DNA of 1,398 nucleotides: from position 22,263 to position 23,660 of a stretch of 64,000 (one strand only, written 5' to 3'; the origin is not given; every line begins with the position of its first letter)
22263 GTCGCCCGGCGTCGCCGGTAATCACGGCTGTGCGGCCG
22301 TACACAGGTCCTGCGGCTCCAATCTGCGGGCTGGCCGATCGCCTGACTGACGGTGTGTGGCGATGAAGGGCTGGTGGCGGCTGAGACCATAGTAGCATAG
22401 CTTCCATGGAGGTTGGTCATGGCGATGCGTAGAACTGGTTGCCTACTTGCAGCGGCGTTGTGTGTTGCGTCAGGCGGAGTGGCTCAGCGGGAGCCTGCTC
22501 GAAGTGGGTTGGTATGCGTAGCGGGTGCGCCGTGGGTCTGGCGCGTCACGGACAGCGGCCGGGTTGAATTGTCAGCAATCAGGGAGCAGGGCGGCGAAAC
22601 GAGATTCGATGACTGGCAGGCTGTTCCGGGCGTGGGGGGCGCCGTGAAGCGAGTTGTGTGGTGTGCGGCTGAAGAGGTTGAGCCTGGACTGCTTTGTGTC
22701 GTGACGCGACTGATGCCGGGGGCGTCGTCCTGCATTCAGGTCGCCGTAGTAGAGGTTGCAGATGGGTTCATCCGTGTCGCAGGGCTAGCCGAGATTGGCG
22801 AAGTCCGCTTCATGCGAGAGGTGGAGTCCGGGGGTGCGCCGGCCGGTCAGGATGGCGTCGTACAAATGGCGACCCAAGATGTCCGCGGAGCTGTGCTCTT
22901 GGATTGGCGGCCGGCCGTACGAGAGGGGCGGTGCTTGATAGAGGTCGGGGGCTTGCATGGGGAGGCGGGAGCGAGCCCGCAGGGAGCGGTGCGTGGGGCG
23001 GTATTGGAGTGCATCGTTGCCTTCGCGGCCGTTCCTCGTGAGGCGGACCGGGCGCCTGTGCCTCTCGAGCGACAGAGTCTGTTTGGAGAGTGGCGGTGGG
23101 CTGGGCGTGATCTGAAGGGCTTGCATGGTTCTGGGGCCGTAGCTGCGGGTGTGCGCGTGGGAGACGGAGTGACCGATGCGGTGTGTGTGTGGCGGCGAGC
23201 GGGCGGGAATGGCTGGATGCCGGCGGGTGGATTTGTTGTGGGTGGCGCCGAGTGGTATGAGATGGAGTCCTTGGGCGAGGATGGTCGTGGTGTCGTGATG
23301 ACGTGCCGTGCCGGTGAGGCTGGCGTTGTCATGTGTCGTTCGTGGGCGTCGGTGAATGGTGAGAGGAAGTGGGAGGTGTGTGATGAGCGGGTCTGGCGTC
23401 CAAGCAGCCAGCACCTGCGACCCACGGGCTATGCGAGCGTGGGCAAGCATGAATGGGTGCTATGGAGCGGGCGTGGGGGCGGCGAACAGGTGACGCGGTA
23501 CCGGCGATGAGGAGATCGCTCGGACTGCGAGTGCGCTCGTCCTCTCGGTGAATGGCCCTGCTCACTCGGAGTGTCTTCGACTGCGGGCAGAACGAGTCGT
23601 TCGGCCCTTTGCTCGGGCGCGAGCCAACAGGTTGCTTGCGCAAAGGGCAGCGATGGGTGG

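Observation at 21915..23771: Compositionally aberrant island with an orphan Trp/Cys-rich secreted protein flanked by long non-coding stretches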

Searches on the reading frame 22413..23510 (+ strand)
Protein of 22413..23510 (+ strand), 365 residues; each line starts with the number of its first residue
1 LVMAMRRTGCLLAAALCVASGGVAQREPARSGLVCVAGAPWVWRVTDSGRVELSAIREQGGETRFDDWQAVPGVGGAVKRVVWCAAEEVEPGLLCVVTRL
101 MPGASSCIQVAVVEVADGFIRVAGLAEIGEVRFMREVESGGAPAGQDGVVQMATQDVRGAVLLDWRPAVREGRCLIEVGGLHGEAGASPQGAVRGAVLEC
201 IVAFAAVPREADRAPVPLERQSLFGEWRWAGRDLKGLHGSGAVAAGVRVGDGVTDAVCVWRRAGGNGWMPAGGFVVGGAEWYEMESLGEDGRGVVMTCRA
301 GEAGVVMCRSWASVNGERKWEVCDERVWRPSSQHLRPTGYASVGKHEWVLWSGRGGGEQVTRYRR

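Call 5: search_protein_families(library=pfam, proteins=[window:22413-23510:+], max_evalue=0.1)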
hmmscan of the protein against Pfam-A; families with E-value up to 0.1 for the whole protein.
window:22413-23510:+ (365 aa): 0 families

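Call 7: find_homologous_proteins(query=window:22413-23510:+, max_evalue=0.01)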
Query window:22413-23510:+ (365 aa): 1 proteins with E <= 0.01 among 8000 candidates.
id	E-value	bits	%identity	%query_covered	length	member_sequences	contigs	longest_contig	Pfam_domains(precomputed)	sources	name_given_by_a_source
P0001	1.1e-236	803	100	99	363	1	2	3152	-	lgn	-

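Call 9: find_encoding_contigs(protein=P0001, flank=10000, max_places=10)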
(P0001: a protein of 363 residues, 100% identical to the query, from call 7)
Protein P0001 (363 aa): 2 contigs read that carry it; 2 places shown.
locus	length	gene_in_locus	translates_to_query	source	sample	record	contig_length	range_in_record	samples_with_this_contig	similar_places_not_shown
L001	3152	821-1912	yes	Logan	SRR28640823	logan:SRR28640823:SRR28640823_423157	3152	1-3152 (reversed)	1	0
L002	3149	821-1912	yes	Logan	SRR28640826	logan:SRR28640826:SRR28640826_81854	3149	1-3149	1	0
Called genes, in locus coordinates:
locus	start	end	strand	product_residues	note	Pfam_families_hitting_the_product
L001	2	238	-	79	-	?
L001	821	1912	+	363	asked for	-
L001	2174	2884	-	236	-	PF08241:Methyltransf_11, PF13649:Methyltransf_25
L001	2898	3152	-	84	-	?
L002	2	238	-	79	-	?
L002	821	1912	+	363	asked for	-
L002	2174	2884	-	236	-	PF08241:Methyltransf_11, PF13649:Methyltransf_25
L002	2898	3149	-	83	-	?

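Call 21: search_protein_representatives(protein=window:22419-23510:+)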
Query: 363 residues. Proteins with E-value up to 0.001 (for the whole library): 2; up to 1e-10: 1; up to 1e-30: 1. The best 2 are listed.
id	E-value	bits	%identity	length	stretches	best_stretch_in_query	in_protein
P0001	3.5e-237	803.2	100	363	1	1-363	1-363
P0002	2.6e-06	43.2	27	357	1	45-267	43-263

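Call 22: predict_structure(protein=window:22419-23507:+)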
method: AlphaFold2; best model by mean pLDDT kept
length: 363 residues; sequences in the alignment: 1
mean_pLDDT: 36.5   pTM: 0.29
mean pLDDT of the five models: 36.5, 35.4, 30.1, 29.7, 26.8
residues with pLDDT >= 90: 0; 70-90: 2; 50-70: 67; < 50: 294
segments of 3 or more residues with pLDDT < 50: 1-38, 69-255, 261-279, 285-289, 301-303, 318-321, 323-325, 327-337, 339-341, 350-363
pLDDT, mean of each block of 10 residues (from residue 1): 30 33 31 42 55 61 61 36 31 32 31 32 30 23 23 22 22 23 26 25 23 32 39 33 28 44 41 42 48 54 51 49 44 42 51 29 21
secondary structure, 60 per line:
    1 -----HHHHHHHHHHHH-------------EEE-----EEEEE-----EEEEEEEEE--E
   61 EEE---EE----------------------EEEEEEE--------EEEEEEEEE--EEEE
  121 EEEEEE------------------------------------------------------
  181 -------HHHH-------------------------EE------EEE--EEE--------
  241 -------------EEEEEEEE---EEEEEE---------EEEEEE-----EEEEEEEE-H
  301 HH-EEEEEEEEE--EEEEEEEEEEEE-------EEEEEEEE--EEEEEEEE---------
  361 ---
elements in order: H6-17 E31-33 E39-43 E49-57 E60-63 E91-97 E106-114 E117-126 H188-191 E225-227 E230-232 E254-261 E265-270 E280-285 E291-298 E304-312 E315-326 E334-341 E344-351

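Call 26: find_encoding_contigs(protein=P0002, flank=10000, max_places=6)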
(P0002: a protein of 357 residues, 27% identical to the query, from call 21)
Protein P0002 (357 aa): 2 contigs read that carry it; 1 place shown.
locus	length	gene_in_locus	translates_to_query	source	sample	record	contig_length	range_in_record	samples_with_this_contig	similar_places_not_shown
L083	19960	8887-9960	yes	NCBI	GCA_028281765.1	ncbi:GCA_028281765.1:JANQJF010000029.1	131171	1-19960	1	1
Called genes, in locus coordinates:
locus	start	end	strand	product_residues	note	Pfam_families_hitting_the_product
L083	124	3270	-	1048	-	PF00069:Pkinase, PF03109:ABC1 (faint), PF07714:PK_Tyr_Ser-Thr, PF03781:FGE-sulfatase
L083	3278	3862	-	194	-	PF07638:Sigma70_ECF (weak), PF04542:Sigma70_r2 (weak), PF08281:Sigma70_r4_2, PF04545:Sigma70_r4 (weak)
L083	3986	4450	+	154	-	PF07617:DUF1579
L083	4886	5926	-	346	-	PF05935:Arylsulfotrans (faint), PF14269:Arylsulfotran_2 (faint)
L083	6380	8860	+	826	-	-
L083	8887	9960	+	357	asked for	-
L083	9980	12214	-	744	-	PF13415:Beta-prop_FBX42, PF24681:Kelch_KLHDC2_KLHL20_DRC7, PF24981:Beta-prop_ATRN-LZTR1, PF13418:Beta-prop_TYW4 (faint), PF24681:Kelch_KLHDC2_KLHL20_DRC7, PF24981:Beta-prop_ATRN-LZTR1, PF13415:Beta-prop_FBX42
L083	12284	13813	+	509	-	PF01839:FG-GAP (faint), PF13517:FG-GAP_3 (weak)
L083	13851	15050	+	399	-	-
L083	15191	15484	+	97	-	-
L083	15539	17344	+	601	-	-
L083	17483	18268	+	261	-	PF01839:FG-GAP (faint), PF13517:FG-GAP_3 (faint)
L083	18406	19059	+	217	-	PF01839:FG-GAP (faint), PF13517:FG-GAP_3 (faint)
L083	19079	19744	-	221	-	PF10042:DUF2278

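Call 27: find_homologous_proteins(query=A1, max_evalue=0.01)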
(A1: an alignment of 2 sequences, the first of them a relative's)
Query A1 (2 sequences) (363 aa, profile of the alignment): 2 proteins with E <= 0.01 among 8000 candidates.
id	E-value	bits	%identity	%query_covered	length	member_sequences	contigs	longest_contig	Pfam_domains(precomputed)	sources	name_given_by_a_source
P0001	3.7e-189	647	100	100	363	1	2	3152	-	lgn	-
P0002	3.0e-185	634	29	48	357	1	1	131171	-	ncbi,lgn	-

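Call 34: search_protein_families(library=pfam, proteins=[P0002, L083:6380-8860:+], max_evalue=1)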
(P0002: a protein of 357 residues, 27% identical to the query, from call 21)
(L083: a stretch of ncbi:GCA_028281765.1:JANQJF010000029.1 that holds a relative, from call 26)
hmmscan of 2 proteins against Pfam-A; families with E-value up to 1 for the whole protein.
P0002 (357 aa): 0 families

L083:6380-8860:+ (826 aa): 0 families

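Call 35: search_solved_structures(query=A1, max_evalue=1)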
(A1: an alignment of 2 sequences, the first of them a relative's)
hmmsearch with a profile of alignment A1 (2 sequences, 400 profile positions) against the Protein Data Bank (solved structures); distinct sequences matched with E-value up to 1: 1.
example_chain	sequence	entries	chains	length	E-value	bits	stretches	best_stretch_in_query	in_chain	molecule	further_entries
6sdu_A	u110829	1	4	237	0.067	15.3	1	281-317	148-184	Type III effector NopAA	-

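Call 37: find_homologous_proteins(query=P0002, max_evalue=0.01)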
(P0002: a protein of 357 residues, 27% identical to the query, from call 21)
Query P0002 (357 aa): 1 proteins with E <= 0.01 among 8000 candidates.
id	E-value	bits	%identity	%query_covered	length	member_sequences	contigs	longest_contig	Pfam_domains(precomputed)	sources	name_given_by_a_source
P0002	3.1e-232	788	100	100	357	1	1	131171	-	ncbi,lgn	-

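Call 38: search_protein_families(library=phrogs, proteins=[P0001, P0002, L083:6380-8860:+], max_evalue=1)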
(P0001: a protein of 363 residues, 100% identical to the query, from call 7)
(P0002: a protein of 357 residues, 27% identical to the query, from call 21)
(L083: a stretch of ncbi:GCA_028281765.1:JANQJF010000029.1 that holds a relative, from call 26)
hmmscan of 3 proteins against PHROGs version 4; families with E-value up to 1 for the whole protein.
P0001 (363 aa): 2 families
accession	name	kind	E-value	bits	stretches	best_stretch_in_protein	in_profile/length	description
phrog_32002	-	unknown function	0.049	14.5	1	342-352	8-18/33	-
phrog_7499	-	unknown function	0.8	10.6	1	230-253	26-49/91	-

P0002 (357 aa): 1 family
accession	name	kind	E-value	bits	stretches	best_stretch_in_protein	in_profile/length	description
phrog_23340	-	unknown function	0.23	12.7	1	197-224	6-34/53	-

L083:6380-8860:+ (826 aa): 0 families

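Call 39: search_protein_families(library=ncbifam, proteins=[P0001, P0002, L083:6380-8860:+], max_evalue=1)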
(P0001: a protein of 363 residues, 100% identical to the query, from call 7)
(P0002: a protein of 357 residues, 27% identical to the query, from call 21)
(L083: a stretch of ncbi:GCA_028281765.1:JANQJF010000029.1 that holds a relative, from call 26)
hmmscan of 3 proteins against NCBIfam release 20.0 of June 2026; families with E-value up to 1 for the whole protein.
P0001 (363 aa): 0 families

P0002 (357 aa): 0 families

L083:6380-8860:+ (826 aa): 0 families

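Call 40: search_protein_families(library=padloc, proteins=[P0001, P0002], max_evalue=1)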
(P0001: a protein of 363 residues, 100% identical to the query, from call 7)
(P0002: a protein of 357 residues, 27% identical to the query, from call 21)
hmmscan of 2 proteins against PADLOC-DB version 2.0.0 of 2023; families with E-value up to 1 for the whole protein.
P0001 (363 aa): 0 families

P0002 (357 aa): 0 families

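Call 46: find_related_loci(query=A1, collection=viral_contigs, flank=5000)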
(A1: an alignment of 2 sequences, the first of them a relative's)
Query A1 (363 aa) in viral_contigs; peptide patterns used: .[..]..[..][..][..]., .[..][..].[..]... (x = any residue, [..] = any of these).
48 stretches matched a pattern, but none encodes a relative of the query by tblastn (E <= 1e-3).

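Call 47: find_related_loci(query=A1, collection=metagenome_contigs, flank=8000)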
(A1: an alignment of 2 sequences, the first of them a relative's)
Query A1 (363 aa) in metagenome_contigs; peptide patterns used: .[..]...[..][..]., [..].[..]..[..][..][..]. (x = any residue, [..] = any of these).
180 stretches matched a pattern, but none encodes a relative of the query by tblastn (E <= 1e-3).

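Call 54: predict_structure(alignment_id=A1)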
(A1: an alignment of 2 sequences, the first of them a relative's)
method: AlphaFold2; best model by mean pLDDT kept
length: 363 residues; sequences in the alignment: 2
mean_pLDDT: 37.6   pTM: 0.35
mean pLDDT of the five models: 37.6, 37.4, 35.9, 35.6, 33.4
residues with pLDDT >= 90: 0; 70-90: 1; 50-70: 47; < 50: 315
segments of 3 or more residues with pLDDT < 50: 1-9, 11-13, 15-38, 45-47, 69-83, 98-104, 114-118, 120-363
pLDDT, mean of each block of 10 residues (from residue 1): 36 42 34 41 52 57 57 38 50 52 49 49 46 39 38 42 45 40 25 34 31 26 26 24 26 31 31 29 33 32 34 38 31 33 33 34 27
secondary structure, 60 per line:
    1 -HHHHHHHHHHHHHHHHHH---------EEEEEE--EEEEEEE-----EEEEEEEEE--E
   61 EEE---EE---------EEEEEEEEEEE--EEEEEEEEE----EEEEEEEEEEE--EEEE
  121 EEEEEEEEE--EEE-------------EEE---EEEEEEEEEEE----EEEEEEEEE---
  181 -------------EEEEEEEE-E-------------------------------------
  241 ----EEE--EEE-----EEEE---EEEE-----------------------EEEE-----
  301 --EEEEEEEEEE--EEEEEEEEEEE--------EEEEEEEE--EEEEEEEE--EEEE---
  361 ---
elements in order: H2-19 E29-34 E37-43 E49-57 E60-63 E78-88 E91-99 E104-114 E117-129 E132-134 E148-150 E154-164 E169-177 E194-201 E245-247 E250-252 E258-261 E265-268 E292-295 E303-312 E315-325 E334-341 E344-351 E354-357

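Call 61: search_dna_similar(query=P0001, collection=phages, mode=protein, max_evalue=0.01, max_rows=10)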
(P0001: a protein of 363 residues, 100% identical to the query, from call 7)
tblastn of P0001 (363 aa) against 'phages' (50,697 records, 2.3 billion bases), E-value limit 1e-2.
No match.

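Call 62: search_dna_similar(query=P0001, collection=plasmids, mode=protein, max_evalue=0.01, max_rows=10)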
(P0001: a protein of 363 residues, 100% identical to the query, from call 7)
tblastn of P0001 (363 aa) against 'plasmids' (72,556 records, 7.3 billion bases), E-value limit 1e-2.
No match.
